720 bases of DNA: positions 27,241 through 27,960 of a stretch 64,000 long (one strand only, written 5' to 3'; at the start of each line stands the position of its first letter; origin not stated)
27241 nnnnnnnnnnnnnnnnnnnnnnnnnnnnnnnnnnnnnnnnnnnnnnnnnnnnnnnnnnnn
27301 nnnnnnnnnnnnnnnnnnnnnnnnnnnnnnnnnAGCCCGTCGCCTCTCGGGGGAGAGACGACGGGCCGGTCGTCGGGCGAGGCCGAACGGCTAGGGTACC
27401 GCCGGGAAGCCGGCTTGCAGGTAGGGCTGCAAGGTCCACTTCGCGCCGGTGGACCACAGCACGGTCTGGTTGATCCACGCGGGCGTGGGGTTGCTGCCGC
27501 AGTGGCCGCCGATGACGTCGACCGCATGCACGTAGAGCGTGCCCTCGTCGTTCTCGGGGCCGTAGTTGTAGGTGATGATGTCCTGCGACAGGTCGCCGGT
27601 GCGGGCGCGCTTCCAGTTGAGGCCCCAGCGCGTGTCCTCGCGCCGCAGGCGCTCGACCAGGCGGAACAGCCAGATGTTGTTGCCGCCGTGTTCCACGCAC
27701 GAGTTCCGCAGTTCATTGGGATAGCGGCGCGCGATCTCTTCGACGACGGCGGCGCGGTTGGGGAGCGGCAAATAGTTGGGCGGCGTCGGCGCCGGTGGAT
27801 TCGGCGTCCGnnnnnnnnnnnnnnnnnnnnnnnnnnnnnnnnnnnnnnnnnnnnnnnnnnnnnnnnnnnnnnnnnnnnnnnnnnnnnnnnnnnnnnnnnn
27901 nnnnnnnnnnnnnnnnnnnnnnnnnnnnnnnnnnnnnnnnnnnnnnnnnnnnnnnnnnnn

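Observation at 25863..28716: Tandem paralogs with a conserved, unassignable ~120-aa C-terminal domain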

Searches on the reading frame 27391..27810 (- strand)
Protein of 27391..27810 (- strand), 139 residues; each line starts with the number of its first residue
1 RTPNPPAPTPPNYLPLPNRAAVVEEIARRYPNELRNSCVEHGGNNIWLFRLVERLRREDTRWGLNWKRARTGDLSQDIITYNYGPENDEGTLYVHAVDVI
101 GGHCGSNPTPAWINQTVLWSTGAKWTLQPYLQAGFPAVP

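Call 8: search_solved_structures(query=window:27391-27810:-, max_evalue=10, show_alignments=2)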
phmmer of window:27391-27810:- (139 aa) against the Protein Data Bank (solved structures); distinct sequences matched with E-value up to 10: 0.

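Call 9: find_homologous_proteins(query=window:27391-27783:-, max_evalue=0.001)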
Query window:27391-27783:- (130 aa): 32 proteins with E <= 0.001 among 55 candidates.
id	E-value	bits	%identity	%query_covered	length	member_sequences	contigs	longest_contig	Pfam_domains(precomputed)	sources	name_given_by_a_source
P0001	1.6e-71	257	82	94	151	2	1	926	-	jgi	jgi:hypothetical protein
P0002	7.8e-66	238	86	88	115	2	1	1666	-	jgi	jgi:hypothetical protein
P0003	4.8e-60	220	77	88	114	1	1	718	-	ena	-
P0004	1.5e-59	218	75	95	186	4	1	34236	-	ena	-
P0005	2.5e-55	204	74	88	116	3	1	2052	-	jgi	jgi:hypothetical protein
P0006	4.8e-52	194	72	85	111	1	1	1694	-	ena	-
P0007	1.1e-51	192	75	85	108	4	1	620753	-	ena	-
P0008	2.6e-51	191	76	85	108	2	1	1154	-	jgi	jgi:hypothetical protein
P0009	1.3e-50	189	70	88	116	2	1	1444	-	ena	-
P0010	1.2e-45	173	59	96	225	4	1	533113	-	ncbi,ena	-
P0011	6.9e-45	170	63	88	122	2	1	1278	-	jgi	jgi:hypothetical protein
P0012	1.9e-44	169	61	96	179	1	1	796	-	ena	-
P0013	4.4e-44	168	56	97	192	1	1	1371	-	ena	-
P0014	1.0e-43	167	60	88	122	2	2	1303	-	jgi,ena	jgi:hypothetical protein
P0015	1.4e-43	166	58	97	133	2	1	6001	-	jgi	jgi:hypothetical protein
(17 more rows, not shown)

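Call 14: find_encoding_contigs(protein=P0010, flank=8000, max_places=3)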
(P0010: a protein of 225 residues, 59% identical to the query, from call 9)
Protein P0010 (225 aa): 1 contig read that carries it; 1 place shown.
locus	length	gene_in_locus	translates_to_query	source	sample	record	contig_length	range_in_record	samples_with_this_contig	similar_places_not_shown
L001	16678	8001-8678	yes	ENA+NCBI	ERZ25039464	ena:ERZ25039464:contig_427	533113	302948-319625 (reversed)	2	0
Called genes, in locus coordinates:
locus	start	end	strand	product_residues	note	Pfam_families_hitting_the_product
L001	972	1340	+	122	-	PF00572:Ribosomal_L13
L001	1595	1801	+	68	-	PF00380:Ribosomal_S9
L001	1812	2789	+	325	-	PF00318:Ribosomal_S2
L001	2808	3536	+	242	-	-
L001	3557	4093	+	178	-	PF00696:AA_kinase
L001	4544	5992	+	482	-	PF01765:RRF, PF00291:PALP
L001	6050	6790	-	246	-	PF00365:PFK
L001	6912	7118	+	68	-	-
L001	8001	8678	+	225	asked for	-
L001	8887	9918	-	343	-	-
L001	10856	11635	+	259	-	PF00041:fn3 (faint)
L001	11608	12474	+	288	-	-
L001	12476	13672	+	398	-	PF00413:Peptidase_M10, PF00041:fn3 (weak)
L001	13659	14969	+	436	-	-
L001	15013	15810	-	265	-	-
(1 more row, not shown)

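Call 15: find_encoding_contigs(protein=P0007, flank=8000, max_places=3)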
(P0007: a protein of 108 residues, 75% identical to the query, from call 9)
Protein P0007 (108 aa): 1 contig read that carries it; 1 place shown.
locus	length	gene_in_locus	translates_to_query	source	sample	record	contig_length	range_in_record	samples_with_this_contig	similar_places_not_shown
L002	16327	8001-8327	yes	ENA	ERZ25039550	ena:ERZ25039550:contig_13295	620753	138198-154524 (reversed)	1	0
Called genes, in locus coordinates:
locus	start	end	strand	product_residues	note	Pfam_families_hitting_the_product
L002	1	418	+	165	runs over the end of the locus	PF00696:AA_kinase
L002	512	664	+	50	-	-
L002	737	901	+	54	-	-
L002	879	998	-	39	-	-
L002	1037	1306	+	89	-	PF01765:RRF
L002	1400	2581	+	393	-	PF00291:PALP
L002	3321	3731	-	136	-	-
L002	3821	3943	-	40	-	-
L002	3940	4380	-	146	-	-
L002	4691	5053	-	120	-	PF26549:Tricorn_N (faint), PF26550:Tricorn_2nd (faint), PF07676:PD40 (faint)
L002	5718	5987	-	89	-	PF00365:PFK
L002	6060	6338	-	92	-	PF00365:PFK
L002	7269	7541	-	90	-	-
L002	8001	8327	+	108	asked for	-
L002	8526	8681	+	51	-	-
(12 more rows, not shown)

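Call 16: find_related_loci(query=A1, collection=genome_contigs, flank=8000)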
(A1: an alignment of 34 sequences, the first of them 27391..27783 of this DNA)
Query A1 (130 aa) in genome_contigs; peptide patterns used: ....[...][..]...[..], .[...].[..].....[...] (x = any residue, [..] = any of these).
151 stretches matched a pattern; 130 encode a relative of the query (tblastn E <= 1e-3); the best 80 are kept; 76 distinct loci.
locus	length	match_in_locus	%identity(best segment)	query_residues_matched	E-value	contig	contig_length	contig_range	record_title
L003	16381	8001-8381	89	4-130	2e-80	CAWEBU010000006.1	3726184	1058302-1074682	MAG: uncultured Acidobacteriota bacterium isolate MFD01275.bin.1.248 genome assembly, contig: contig_5965, whole genome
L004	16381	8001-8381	89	4-130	4e-80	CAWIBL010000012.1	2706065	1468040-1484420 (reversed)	MAG: uncultured Acidobacteriota bacterium isolate MFD01275.bin.2.18 genome assembly, contig: contig_4361, whole genome s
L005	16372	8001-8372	81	4-127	7e-70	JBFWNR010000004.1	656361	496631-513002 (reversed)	MAG: Vicinamibacterales bacterium isolate CA_2019_TPBF_117 NODE_80_length_656361_cov_10.529063_TPBF, whole genome shotgu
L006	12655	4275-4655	76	4-127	6e-67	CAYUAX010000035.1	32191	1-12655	MAG TPA_asm: uncultured Bifidobacteriaceae bacterium isolate binchicken_co311_36 genome assembly, contig: NODE_2344_leng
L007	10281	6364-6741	75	1-126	4e-66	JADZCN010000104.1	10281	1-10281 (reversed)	MAG: Acidobacteria bacterium isolate SJ725 c_000000973885, whole genome shotgun sequence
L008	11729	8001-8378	75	1-126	6e-66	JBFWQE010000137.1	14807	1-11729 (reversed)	MAG: Vicinamibacterales bacterium isolate CA_2019_TPBF_176 NODE_17799_length_14807_cov_5.924796_TPBF, whole genome shotg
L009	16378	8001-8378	75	4-127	8e-65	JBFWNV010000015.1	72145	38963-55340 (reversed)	MAG: Vicinamibacterales bacterium isolate CA_2019_TPBF_120 NODE_2879_length_72145_cov_7.220445_TPBF, whole genome shotgu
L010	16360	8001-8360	76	4-127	4e-63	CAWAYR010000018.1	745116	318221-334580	MAG: uncultured Acidobacteriota bacterium isolate MFD05567.bin.3.64 genome assembly, contig: contig_43222, whole genome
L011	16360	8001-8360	74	4-127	7e-63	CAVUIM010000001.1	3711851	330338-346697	MAG: uncultured Acidobacteriota bacterium isolate MFD04651.bin.1.237 genome assembly, contig: contig_218, whole genome s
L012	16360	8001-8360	75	4-127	2e-62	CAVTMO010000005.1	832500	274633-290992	MAG: uncultured Acidobacteriota bacterium isolate MFD06229.bin.2.140 genome assembly, contig: contig_24506, whole genome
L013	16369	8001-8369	68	5-127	8e-58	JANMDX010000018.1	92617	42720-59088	MAG: Acidobacteriota bacterium isolate OTE_75_metabat_1 OTE_75_k141_3968649, whole genome shotgun sequence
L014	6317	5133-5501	67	5-127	2e-57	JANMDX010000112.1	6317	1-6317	MAG: Acidobacteriota bacterium isolate OTE_75_metabat_1 OTE_75_k141_3991497, whole genome shotgun sequence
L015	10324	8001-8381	67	1-127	2e-57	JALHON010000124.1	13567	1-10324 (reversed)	MAG: Acidobacteria bacterium isolate bin.151 c_000000017290, whole genome shotgun sequence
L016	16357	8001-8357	70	9-127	3e-56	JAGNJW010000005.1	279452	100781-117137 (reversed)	MAG: Acidobacteria bacterium isolate Gw_SlAct_bin_127 Gw_SlAct_25_length_279452_cov_7.003909, whole genome shotgun seque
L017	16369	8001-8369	67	5-127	6e-57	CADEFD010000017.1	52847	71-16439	MAG: uncultured Acidobacteria bacterium isolate Acidobacteria sp. RBC068 genome assembly, contig: MAG068_17, whole genom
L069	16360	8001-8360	48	1-117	1e-34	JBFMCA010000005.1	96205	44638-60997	MAG: Acidobacteriota bacterium isolate MAG179 MAG179_5, whole genome shotgun sequence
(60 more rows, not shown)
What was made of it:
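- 130 stretches in GTDB species genomes (call 16). Producers are soil competitors or predators (call 16).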

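Call 17: predict_structure(alignment_id=A1)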
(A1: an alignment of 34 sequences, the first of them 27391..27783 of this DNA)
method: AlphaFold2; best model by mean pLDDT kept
length: 130 residues; sequences in the alignment: 34
mean_pLDDT: 90.6   pTM: 0.88
mean pLDDT of the five models: 90.6, 90.1, 89.1, 89.1, 78.8
residues with pLDDT >= 90: 95; 70-90: 25; 50-70: 9; < 50: 1
segments of 3 or more residues with pLDDT < 50: none
pLDDT, mean of each block of 10 residues (from residue 1): 82 98 88 86 98 95 93 94 95 80 87 89 94
secondary structure, 60 per line:
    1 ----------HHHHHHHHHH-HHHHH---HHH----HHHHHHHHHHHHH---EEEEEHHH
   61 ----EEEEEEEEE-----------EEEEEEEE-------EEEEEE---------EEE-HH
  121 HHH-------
elements in order: H11-20 H22-26 H37-49 E53-57 E65-73 E85-92 E100-105 E115-117 H119-123
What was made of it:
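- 27394..27756 (-): C-terminal domain of paralog 2 (aa 321-441). Disulfide pair C340/C406. Core residues R363, N367, K369, R370, S377, D379, D400. AlphaFold model pLDDT 90.6, pTM 0.88 (call 17).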

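Call 19: fold_search(model_id=the predicted structure, library=pdb)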
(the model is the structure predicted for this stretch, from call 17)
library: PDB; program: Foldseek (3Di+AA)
matches with E <= 10: 39; with E <= 0.001: 0
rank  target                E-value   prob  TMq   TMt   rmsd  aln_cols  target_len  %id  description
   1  2e2k_B                1.1e+00  0.03  0.16  0.10  14.1       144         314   10  Helicobacter pylori formamidase AmiF contains a fine-tuned cysteine-glutamate-lysine catalytic triad (released 2007-02-13)
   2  4u65_E                2.6e+00  0.02  0.20  0.15  15.4       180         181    9  Structure of the periplasmic output domain of the Legionella pneumophila LapD ortholog CdgS9 in complex with Pseudomon (released 2014-08-13)
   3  5fu6_B                3.1e+00  0.02  0.19  0.16  12.8       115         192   11  NOT module of the human CCR4-NOT complex (Crystallization mutant) (released 2016-03-23)
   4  2pf5_D                3.7e+00  0.02  0.15  0.19  11.6        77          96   12  Crystal Structure of the Human TSG-6 Link Module (released 2007-06-26)
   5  8af0_A                4.7e+00  0.01  0.16  0.17  14.8       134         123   16  Crystal structure of human angiogenin and RNA duplex (released 2022-09-14)
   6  3gcf_A                5.3e+00  0.01  0.13  0.06   8.8        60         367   12  Terminal oxygenase of carbazole 1,9a-dioxygenase from Nocardioides aromaticivorans IC177 (released 2009-09-15)
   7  8vd8_A                5.3e+00  0.01  0.14  0.06  16.5       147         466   11  SaPI1 portal structure in mature capsids containing DNA (released 2024-01-10)
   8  3nja_C                5.3e+00  0.00  0.10  0.11  17.2        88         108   11  The crystal structure of the PAS domain of a GGDEF family protein from Chromobacterium violaceum ATCC 12472. (released 2010-08-18)
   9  5day_A                5.6e+00  0.01  0.14  0.13  13.2       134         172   10  The structure of NAP1-Related Protein(NRP1) in Arabidopsis (released 2016-09-21)
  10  2e50_A                6.0e+00  0.01  0.16  0.12  14.2       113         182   12  Crystal structure of SET/TAF-1beta/INHAT (released 2007-02-20)
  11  9f12_H                6.0e+00  0.01  0.16  0.06  15.1       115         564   12  CryoEM structure of the F plasmid relaxosome with oriT DNA ss-27_-3ds-2_+143 and TraI its TE mode, derived from ss-27_ (released 2025-06-04)
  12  2e50_B                6.4e+00  0.02  0.13  0.10   6.8        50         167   12  Crystal structure of SET/TAF-1beta/INHAT (released 2007-02-20)
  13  6tgb_B                6.4e+00  0.02  0.23  0.06  14.2       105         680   14  CryoEM structure of the binary DOCK2-ELMO1 complex (released 2020-07-29)
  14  9e5z_F                6.4e+00  0.01  0.12  0.07  10.8        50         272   16  Cryo-EM structure of COP9 signalosome (released 2025-12-03)
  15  2e50_P                6.7e+00  0.01  0.10  0.08   9.3        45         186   11  Crystal structure of SET/TAF-1beta/INHAT (released 2007-02-20)
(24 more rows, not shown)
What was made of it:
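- On C-type lectin-like / Link module (considered because of a 'WGL' strand and weak Link-module hits): TSG-6 Link module hits at E 3.7-7.6, TM 0.15-0.21 (call 19).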

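Call 20: search_protein_representatives(alignment_id=A1)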
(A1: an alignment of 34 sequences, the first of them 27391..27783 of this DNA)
Query: 34 sequences, 182 profile positions. Proteins with E-value up to 0.001 (for the whole library): 706; up to 1e-10: 411; up to 1e-30: 149. The best 150 are listed.
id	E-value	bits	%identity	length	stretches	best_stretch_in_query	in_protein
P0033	1.6e-90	318.2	-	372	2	44-171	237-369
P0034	4.9e-80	284.0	-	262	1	2-182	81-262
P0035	2.7e-79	281.6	-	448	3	2-178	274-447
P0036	1.4e-77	276.0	-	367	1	8-181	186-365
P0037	1.7e-76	272.4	-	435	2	3-178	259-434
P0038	1.3e-73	263.1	-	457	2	4-180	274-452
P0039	2.5e-73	262.1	-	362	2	8-181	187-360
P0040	3.9e-73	261.5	-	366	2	39-172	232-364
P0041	7.8e-73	260.5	-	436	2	3-178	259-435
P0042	8.9e-73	260.4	-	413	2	30-165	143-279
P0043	5.7e-72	257.7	-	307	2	42-171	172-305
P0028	4.4e-71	254.9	-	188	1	3-178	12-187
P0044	5.6e-71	254.5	-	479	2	39-171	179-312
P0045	2.4e-70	252.4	-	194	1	4-180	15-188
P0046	1.8e-69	249.6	-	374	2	43-170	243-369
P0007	1.9e-59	216.9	-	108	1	65-179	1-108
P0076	4.6e-48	179.8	-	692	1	31-172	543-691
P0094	1.6e-44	168.3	-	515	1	38-168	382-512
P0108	1.5e-40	155.3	-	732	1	52-169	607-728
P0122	6.3e-39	150.0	-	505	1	7-165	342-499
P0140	4.9e-35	137.4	-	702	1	53-168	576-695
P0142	1.0e-34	136.3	-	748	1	31-172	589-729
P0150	7.3e-34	133.5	-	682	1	8-149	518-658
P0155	2.1e-33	132.0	-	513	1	54-167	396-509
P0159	8.3e-33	130.1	-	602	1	43-167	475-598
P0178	1.3e-30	123.0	-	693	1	40-168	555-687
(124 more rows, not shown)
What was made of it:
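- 706 representatives at E<=1e-3 and 149 at <=1e-30 (call 20).
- Tried and rejected: It therefore understated the family compared with the exhaustive profile search (call 20).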

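Call 22: search_protein_families(library=pfam, proteins=[P0076, P0108, P0140, P0142, P0150, P0159, P0178, P0094, P0122, P0155], max_evalue=0.01)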
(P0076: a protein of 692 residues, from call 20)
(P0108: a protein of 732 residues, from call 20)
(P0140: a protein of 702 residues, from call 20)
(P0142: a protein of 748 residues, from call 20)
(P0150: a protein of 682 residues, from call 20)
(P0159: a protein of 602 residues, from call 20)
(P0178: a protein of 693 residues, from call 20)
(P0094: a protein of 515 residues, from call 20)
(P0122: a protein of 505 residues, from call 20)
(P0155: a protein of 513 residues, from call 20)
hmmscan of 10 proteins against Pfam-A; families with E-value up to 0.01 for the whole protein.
P0076 (692 aa): 3 families
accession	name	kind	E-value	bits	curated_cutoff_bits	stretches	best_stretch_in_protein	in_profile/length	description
PF01833.30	TIG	-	1.6e-12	47.6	20.9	1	464-544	1-84/84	IPT/TIG domain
PF18986.5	DUF5719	-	3.2e-07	30.2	26.2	1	27-90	47-112/319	Family of unknown function (DUF5719)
PF07100.16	ASRT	-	0.0012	19.3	25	0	45-112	27-98/119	Anabaena sensory rhodopsin transducer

P0108 (732 aa): 2 families
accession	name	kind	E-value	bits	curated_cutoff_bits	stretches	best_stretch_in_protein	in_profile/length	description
PF01833.30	TIG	-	2e-12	47.4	20.9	1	490-568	3-84/84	IPT/TIG domain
PF18986.5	DUF5719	-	8.7e-07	28.8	26.2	0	19-88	42-112/319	Family of unknown function (DUF5719)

P0140 (702 aa): 2 families
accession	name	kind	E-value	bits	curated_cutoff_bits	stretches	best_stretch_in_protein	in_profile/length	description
PF01833.30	TIG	-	2.5e-14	53.5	20.9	1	459-539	1-84/84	IPT/TIG domain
PF18986.5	DUF5719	-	4.8e-06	26.4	26.2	1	13-94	43-121/319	Family of unknown function (DUF5719)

P0142 (748 aa): 2 families
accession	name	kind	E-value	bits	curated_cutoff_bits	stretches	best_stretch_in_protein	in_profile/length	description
PF01833.30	TIG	-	4.5e-11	43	20.9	1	520-598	6-84/84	IPT/TIG domain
PF18986.5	DUF5719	-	4.1e-07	29.9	26.2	1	27-113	47-130/319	Family of unknown function (DUF5719)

P0150 (682 aa): 3 families
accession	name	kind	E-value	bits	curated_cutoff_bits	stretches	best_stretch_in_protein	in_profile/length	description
PF01833.30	TIG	-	5.9e-17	61.9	20.9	1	461-534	2-78/84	IPT/TIG domain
PF18986.5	DUF5719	-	4e-11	43.1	26.2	2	29-101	55-129/319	Family of unknown function (DUF5719)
PF07100.16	ASRT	-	0.0017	18.8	25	0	39-87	27-76/119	Anabaena sensory rhodopsin transducer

P0159 (602 aa): 0 families

P0178 (693 aa): 2 families
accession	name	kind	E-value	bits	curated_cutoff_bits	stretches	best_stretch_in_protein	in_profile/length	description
PF18986.5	DUF5719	-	1.4e-12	47.8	26.2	1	144-406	60-312/319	Family of unknown function (DUF5719)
PF01833.30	TIG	-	4.2e-11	43.1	20.9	1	470-549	2-84/84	IPT/TIG domain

P0094 (515 aa): 4 families
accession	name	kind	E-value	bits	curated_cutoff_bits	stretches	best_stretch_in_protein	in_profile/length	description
PF25788.1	Ig_Rha78A_N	-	2.3e-11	44.3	27.4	1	302-367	37-101/105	Rha78A-like, N-terminal immunoglobulin domain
PF16655.11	PhoD_N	-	3e-09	37.7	30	0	77-145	25-89/90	PhoD-like phosphatase, N-terminal domain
PF14292.12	SusE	-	0.00093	19.8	25.2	0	296-337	45-82/106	SusE outer membrane protein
PF16656.11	Pur_ac_phosph_N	-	0.0072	17.3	30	0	300-367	29-93/93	Purple acid Phosphatase, N-terminal domain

P0122 (505 aa): 2 families
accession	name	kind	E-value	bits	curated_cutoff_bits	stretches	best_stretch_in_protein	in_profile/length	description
PF25788.1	Ig_Rha78A_N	-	3.1e-07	31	27.4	0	228-264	64-101/105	Rha78A-like, N-terminal immunoglobulin domain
PF16656.11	Pur_ac_phosph_N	-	4.8e-05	24.3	30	0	233-264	66-93/93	Purple acid Phosphatase, N-terminal domain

P0155 (513 aa): 2 families
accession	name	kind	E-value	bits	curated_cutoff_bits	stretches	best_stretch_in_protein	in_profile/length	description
PF16655.11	PhoD_N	-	6.9e-10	39.8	30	0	295-349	26-82/90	PhoD-like phosphatase, N-terminal domain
PF25788.1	Ig_Rha78A_N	-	2.9e-09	37.6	27.4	0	81-148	35-100/105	Rha78A-like, N-terminal immunoglobulin domain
